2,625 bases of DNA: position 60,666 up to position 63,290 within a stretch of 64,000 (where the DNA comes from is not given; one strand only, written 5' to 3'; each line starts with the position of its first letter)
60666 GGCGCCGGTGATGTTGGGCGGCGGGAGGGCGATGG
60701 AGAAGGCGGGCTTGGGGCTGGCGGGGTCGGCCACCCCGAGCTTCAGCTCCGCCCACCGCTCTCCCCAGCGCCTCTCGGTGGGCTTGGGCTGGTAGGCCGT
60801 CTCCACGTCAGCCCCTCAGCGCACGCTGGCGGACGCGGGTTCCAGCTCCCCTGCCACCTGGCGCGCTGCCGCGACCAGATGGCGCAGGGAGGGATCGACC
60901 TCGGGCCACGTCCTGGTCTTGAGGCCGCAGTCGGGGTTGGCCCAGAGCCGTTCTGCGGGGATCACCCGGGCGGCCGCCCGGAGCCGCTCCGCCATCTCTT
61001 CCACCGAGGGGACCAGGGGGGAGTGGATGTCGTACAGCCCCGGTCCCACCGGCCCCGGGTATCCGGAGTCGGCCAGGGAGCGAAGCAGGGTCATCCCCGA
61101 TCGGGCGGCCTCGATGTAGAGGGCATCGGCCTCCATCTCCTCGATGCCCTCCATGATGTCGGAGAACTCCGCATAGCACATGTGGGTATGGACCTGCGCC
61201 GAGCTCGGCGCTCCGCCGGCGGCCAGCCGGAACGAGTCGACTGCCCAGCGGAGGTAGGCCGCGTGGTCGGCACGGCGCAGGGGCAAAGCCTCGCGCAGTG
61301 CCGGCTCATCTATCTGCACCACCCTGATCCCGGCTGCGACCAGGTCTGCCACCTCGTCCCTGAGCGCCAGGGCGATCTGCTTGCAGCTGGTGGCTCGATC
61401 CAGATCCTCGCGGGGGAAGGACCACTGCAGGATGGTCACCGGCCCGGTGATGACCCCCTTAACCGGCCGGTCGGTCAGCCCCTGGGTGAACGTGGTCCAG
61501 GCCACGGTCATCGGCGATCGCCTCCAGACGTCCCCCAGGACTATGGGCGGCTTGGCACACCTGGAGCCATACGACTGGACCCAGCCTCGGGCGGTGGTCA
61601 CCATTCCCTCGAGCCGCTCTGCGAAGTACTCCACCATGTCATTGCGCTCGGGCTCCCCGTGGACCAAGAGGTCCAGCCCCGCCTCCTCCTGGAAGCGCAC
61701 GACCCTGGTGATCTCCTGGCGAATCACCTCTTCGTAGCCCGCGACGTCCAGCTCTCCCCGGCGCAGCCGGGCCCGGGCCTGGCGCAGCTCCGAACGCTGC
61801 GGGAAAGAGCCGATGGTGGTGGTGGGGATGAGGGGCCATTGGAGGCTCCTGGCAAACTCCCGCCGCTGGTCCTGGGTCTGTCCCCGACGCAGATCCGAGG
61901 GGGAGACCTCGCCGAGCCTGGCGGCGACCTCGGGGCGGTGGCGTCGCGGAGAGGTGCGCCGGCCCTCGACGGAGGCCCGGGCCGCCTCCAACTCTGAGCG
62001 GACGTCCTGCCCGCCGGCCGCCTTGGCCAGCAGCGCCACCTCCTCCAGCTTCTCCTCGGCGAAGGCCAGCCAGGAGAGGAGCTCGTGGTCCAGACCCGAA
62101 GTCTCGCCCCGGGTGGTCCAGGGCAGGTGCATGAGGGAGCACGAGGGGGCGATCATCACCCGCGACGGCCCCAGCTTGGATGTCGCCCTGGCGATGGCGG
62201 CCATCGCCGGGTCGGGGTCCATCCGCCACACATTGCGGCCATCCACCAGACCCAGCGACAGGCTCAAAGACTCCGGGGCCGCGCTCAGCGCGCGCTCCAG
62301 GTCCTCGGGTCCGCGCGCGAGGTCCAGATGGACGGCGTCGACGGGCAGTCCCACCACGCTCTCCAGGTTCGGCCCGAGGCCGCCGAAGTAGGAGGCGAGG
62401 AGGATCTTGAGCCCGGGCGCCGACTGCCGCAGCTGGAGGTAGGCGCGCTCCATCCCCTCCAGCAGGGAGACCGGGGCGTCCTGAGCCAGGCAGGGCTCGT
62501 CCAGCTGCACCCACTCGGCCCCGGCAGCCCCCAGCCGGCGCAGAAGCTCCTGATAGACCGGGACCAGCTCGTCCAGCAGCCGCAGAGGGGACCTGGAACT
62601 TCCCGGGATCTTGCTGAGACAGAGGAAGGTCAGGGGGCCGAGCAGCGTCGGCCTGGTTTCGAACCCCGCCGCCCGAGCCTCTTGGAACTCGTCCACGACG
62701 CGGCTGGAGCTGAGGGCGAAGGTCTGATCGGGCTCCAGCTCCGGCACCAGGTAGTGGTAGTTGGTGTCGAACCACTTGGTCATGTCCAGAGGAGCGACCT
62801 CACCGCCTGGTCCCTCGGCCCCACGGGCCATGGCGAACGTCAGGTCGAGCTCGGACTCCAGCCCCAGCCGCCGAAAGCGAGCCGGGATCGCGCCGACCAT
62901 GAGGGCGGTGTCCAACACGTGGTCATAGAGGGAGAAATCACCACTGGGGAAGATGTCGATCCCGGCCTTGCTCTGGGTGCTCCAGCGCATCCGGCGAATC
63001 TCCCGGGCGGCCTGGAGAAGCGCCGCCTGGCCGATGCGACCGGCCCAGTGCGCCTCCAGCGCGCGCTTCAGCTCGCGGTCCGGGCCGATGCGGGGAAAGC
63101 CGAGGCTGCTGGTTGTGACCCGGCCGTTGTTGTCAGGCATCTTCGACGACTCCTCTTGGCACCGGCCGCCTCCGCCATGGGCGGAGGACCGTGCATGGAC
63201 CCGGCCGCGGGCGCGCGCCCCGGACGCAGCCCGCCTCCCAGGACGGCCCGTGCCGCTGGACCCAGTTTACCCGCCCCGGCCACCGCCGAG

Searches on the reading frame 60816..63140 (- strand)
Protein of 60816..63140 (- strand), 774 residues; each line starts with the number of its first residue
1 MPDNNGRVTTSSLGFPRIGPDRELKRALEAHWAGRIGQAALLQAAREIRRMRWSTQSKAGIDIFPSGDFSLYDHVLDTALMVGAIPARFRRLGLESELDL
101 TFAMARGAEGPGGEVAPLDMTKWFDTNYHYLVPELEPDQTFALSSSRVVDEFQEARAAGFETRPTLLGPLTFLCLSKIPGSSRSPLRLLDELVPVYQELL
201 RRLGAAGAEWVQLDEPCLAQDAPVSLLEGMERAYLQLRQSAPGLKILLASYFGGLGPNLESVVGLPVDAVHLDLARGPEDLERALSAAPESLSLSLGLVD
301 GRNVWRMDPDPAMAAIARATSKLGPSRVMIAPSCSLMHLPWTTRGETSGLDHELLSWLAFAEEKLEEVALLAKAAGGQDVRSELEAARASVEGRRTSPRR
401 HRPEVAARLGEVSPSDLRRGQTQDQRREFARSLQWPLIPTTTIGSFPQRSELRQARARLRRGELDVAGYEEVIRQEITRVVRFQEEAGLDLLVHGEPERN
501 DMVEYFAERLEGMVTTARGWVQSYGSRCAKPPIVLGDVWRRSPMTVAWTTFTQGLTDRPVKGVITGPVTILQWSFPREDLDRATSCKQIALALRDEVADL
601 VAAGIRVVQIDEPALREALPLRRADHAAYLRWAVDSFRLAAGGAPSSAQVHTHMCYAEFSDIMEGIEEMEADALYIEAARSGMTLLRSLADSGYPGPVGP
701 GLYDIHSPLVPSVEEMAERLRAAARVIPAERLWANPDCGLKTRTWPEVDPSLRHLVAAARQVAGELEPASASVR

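Call 70: search_protein_families(library=pfam, proteins=[window:60816-63140:-], max_evalue=0.00001)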
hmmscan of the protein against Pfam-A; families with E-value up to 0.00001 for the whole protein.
window:60816-63140:- (774 aa): 2 families
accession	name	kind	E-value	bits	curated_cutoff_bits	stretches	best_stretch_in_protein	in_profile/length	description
PF01717.24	Meth_synt_2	-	8e-147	489.2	21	1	438-760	1-323/324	Cobalamin-independent synthase, Catalytic domain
PF08267.18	Meth_synt_1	-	2.8e-116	388.9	27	1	10-321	2-310/313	Cobalamin-independent synthase, N-terminal domain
